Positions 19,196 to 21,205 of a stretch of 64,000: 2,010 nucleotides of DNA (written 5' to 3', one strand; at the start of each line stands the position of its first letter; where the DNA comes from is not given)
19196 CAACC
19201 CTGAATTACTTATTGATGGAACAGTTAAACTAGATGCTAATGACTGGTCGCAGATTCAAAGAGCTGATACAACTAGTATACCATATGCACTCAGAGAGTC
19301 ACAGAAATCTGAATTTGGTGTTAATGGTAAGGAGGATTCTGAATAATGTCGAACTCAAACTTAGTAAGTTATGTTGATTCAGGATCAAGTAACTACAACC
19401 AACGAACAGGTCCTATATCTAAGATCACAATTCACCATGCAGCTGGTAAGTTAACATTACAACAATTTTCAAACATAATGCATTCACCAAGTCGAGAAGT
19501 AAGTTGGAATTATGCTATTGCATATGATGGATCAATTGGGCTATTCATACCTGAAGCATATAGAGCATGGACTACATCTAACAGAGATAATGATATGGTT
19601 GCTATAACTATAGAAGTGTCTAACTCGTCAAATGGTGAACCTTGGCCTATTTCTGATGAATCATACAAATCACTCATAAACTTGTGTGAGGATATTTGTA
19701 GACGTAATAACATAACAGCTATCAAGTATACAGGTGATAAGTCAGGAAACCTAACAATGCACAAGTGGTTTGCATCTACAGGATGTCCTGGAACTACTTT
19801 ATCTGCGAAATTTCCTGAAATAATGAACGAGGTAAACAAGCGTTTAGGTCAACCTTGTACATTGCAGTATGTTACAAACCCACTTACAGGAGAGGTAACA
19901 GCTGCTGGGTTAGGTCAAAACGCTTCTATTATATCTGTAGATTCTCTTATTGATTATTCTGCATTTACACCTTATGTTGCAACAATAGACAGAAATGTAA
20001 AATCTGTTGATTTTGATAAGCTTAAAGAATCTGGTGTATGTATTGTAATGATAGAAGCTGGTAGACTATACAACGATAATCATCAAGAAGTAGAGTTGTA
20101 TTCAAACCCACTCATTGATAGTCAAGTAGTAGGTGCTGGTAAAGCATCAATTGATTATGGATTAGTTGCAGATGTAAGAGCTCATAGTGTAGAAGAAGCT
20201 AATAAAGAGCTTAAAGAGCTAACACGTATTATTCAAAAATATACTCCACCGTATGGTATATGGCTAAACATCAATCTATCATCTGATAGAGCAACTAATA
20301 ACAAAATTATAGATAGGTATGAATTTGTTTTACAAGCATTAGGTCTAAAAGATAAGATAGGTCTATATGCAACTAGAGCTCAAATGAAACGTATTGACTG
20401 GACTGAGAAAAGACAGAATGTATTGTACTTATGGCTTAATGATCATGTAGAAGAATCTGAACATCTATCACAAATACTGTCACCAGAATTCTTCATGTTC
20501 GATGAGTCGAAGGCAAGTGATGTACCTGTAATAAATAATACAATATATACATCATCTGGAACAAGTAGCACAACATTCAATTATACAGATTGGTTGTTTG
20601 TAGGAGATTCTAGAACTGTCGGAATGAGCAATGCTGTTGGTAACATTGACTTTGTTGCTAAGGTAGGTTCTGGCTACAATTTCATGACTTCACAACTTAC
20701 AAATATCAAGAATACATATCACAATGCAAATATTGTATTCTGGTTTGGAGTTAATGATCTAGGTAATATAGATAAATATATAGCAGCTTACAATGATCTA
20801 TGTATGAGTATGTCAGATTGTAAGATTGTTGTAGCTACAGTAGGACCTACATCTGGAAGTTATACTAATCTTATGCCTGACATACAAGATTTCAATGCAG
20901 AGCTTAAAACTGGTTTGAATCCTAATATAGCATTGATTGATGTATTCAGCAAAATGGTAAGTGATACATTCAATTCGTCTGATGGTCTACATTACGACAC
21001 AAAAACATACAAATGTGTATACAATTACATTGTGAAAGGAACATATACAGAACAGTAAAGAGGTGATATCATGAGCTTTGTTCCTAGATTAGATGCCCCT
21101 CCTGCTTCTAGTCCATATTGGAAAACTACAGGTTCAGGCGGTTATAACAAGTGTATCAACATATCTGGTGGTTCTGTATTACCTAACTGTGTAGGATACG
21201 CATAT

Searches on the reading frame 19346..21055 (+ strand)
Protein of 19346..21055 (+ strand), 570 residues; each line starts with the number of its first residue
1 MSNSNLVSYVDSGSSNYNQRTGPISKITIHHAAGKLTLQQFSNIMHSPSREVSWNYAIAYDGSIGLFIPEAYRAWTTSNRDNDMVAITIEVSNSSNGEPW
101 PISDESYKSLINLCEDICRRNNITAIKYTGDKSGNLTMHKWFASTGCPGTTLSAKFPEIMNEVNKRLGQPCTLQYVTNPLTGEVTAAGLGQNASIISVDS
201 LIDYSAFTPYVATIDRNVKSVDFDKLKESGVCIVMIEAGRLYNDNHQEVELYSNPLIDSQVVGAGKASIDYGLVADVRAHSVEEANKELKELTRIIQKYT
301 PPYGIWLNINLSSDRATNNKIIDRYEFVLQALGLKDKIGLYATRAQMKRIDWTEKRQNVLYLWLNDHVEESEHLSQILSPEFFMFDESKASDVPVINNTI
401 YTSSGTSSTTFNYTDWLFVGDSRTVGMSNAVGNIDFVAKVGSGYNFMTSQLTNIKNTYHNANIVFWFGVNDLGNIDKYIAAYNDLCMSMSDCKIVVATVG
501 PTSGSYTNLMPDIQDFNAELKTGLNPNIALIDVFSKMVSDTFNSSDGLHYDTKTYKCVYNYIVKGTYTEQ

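Call 59: search_protein_families(library=pfam, proteins=[window:19346-21055:+], max_evalue=0.01)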
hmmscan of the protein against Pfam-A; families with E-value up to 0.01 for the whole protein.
window:19346-21055:+ (570 aa): 2 families
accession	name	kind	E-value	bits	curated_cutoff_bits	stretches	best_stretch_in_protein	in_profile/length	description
PF01510.30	Amidase_2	-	9.6e-18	65.2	26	1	21-149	2-130/131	N-acetylmuramoyl-L-alanine amidase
PF13472.12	Lipase_GDSL_2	-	0.0052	17.7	32.9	0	457-555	60-176/178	GDSL-like Lipase/Acylhydrolase family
